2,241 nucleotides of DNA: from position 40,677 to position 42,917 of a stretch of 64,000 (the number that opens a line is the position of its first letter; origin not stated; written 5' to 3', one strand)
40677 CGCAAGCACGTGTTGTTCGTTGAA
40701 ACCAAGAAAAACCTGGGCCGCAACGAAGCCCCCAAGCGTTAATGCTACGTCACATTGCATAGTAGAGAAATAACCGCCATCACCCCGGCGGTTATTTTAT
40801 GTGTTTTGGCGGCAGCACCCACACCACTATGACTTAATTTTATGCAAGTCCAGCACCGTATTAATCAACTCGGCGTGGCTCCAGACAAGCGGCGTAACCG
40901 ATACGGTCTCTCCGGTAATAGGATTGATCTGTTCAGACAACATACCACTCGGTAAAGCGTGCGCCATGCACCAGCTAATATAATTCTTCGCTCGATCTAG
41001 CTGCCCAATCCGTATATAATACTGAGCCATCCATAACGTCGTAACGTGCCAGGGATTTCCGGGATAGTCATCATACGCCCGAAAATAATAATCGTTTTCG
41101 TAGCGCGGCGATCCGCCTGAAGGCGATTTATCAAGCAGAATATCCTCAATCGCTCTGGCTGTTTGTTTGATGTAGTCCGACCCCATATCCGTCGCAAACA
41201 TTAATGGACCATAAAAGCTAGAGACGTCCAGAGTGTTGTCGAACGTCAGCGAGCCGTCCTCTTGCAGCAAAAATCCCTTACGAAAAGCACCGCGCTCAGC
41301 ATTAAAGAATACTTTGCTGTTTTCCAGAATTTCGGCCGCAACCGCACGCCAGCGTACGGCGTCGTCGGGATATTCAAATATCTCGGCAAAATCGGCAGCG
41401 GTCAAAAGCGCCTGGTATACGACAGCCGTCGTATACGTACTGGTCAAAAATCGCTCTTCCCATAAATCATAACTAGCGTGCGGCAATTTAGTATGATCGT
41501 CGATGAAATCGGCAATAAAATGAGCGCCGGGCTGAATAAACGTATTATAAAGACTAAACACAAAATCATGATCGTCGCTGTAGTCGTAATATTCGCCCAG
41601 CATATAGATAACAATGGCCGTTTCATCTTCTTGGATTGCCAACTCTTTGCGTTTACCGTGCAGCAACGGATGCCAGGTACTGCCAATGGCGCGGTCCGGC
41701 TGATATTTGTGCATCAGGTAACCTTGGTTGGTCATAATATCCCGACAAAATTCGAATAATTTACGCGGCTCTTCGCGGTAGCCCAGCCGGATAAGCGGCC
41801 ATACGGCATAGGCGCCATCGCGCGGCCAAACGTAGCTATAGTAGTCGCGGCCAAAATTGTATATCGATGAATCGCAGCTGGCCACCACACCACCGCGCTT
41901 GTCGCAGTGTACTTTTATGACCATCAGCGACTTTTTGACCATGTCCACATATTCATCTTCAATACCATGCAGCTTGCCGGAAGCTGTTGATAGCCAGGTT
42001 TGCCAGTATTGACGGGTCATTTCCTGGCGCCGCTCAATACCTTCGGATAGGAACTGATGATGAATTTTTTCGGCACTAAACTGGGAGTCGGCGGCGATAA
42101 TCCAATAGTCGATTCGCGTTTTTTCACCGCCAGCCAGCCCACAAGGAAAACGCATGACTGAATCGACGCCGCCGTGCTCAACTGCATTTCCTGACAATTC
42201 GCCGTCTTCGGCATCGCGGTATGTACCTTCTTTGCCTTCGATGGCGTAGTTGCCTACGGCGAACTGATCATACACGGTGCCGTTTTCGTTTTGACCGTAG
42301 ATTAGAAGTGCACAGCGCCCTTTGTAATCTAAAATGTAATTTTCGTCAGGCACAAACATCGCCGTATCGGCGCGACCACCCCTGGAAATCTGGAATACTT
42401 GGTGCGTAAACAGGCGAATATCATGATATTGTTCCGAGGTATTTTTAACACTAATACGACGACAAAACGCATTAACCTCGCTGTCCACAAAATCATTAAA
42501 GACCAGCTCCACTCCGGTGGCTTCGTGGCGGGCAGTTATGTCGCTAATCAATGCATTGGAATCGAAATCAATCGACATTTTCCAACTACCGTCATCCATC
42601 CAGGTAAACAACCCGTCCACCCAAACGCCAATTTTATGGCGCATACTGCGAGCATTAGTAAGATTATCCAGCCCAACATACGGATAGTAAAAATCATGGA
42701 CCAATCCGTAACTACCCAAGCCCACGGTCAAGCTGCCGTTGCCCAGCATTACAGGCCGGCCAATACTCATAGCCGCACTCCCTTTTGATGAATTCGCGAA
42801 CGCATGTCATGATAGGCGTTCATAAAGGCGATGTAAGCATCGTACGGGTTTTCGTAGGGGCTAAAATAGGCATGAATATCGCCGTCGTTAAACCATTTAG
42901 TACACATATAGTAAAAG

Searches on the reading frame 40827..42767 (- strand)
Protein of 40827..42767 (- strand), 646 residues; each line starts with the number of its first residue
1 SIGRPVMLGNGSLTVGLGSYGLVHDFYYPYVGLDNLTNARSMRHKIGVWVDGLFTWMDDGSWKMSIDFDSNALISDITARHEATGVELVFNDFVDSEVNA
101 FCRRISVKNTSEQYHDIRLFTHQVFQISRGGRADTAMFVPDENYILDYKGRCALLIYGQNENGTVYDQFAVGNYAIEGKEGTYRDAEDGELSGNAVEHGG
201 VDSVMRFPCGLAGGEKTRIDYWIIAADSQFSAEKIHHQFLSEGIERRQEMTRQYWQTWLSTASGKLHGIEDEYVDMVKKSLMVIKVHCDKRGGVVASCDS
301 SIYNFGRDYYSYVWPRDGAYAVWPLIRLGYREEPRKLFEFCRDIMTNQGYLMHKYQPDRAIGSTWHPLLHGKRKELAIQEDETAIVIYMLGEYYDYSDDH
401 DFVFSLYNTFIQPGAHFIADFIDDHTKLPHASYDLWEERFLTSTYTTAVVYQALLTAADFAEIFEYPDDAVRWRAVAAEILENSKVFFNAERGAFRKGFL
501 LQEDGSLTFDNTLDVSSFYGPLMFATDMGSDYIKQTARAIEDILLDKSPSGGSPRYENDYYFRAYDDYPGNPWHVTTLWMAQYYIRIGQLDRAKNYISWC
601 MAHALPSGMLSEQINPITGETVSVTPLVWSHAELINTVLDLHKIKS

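Call 32: search_protein_families(library=pfam, proteins=[window:40827-42767:-])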
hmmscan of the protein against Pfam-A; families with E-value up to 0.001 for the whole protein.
window:40827-42767:- (646 aa): 1 family
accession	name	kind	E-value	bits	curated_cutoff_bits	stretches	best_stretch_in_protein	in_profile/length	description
PF00723.27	Glyco_hydro_15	-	4.6e-31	108.6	22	2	275-588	5-338/427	Glycosyl hydrolases family 15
